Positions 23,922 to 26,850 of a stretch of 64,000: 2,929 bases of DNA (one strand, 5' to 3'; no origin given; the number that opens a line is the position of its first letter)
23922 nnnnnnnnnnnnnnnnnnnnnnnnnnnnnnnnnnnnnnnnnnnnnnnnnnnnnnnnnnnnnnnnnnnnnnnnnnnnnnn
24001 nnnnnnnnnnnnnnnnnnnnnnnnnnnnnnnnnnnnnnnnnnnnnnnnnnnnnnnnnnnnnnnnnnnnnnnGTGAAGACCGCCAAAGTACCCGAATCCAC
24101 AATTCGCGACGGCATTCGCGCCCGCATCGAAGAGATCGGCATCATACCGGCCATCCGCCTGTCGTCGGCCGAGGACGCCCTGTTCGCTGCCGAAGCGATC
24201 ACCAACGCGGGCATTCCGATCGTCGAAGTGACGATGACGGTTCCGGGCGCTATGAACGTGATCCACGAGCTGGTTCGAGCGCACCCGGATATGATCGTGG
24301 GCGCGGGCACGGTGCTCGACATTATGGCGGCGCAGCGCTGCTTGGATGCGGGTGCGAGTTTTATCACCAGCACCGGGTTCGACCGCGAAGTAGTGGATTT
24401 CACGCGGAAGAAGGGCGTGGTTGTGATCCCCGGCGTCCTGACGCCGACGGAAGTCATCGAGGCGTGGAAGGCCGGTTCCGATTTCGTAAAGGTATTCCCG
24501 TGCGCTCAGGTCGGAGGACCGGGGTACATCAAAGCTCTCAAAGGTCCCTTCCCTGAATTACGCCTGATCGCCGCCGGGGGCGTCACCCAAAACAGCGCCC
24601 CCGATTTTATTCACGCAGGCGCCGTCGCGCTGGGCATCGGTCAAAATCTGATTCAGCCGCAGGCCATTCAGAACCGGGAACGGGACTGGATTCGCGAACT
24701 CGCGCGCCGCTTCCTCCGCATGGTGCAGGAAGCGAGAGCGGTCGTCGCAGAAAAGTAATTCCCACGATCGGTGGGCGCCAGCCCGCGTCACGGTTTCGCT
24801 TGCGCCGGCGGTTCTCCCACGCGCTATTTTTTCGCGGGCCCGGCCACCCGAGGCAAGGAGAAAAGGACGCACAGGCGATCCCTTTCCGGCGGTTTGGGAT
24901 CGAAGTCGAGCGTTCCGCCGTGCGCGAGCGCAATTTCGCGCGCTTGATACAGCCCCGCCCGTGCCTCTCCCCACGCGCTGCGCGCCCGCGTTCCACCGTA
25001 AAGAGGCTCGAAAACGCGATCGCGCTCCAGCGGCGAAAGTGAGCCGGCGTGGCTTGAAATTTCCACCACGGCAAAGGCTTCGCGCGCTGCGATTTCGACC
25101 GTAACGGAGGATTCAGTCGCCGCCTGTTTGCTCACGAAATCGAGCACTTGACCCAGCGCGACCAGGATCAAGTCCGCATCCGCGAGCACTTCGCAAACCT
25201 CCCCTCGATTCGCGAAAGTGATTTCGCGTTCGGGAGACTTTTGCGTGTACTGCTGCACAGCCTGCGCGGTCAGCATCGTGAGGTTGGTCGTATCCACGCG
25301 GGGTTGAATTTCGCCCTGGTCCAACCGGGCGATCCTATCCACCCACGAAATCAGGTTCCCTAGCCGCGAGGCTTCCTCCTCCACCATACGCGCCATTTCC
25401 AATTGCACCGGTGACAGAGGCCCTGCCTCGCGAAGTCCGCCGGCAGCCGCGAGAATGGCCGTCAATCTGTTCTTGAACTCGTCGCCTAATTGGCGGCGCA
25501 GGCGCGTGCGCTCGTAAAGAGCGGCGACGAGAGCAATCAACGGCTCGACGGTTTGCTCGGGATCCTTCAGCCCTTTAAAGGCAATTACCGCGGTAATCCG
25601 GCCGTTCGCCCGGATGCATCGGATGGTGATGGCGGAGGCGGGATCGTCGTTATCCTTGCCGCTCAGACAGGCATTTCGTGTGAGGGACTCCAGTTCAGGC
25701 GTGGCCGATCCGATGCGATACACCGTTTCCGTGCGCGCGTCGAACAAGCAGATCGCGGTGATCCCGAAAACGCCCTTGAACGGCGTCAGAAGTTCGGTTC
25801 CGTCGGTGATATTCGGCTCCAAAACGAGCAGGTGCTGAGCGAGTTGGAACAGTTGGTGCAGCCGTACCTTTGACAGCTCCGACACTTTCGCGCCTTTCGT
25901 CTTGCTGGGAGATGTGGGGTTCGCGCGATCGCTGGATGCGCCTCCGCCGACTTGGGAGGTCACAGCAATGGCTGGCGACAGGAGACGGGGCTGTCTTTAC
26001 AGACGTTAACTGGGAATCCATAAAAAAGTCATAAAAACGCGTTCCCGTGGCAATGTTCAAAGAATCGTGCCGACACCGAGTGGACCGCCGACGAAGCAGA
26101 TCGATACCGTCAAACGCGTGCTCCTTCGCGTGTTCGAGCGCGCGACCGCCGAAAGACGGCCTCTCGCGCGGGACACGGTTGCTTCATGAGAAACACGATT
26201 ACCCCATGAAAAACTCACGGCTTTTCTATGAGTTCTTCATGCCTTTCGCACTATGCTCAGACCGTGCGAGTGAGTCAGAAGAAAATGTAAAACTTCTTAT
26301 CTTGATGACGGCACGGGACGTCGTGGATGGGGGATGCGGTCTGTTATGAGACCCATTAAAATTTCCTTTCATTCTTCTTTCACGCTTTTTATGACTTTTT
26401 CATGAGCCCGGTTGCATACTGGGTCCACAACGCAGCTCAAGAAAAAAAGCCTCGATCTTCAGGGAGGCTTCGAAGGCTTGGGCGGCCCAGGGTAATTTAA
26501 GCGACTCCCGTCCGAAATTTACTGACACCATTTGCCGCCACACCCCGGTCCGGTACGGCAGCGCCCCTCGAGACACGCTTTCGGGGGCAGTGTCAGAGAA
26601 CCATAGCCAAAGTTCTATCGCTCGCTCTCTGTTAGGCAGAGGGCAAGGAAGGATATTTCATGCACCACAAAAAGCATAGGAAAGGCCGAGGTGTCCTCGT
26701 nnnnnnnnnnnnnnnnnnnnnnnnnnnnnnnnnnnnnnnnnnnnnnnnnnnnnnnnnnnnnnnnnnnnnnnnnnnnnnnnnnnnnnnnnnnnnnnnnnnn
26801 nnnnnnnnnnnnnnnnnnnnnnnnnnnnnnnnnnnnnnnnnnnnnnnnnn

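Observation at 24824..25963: Soluble histidine-kinase paralogue with His->Asp at the phospho-acceptor and degenerate ATP-lid motifs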

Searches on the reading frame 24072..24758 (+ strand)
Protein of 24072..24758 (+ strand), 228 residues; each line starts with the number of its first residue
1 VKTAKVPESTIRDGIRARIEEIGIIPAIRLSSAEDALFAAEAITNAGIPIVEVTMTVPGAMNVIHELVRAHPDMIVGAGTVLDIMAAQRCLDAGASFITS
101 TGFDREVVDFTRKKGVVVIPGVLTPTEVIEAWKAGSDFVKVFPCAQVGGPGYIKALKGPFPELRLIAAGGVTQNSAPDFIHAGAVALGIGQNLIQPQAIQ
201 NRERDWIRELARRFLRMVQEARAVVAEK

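Call 18: search_protein_families(library=pfam, proteins=[window:24072-24758:+], max_evalue=0.01)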
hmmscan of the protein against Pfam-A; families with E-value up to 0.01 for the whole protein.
window:24072-24758:+ (228 aa): 1 family
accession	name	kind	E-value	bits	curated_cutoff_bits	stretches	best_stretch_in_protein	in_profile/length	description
PF01081.25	Aldolase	-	1.6e-44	152.1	27.8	1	16-208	2-194/196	KDPG and KHG aldolase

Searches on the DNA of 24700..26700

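Call 61: search_rna_families(source=window, start=24700, end=26700, threshold=evalue, max_evalue=1)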
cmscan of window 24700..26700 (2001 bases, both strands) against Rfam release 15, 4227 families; matches with E-value up to 1: 0.
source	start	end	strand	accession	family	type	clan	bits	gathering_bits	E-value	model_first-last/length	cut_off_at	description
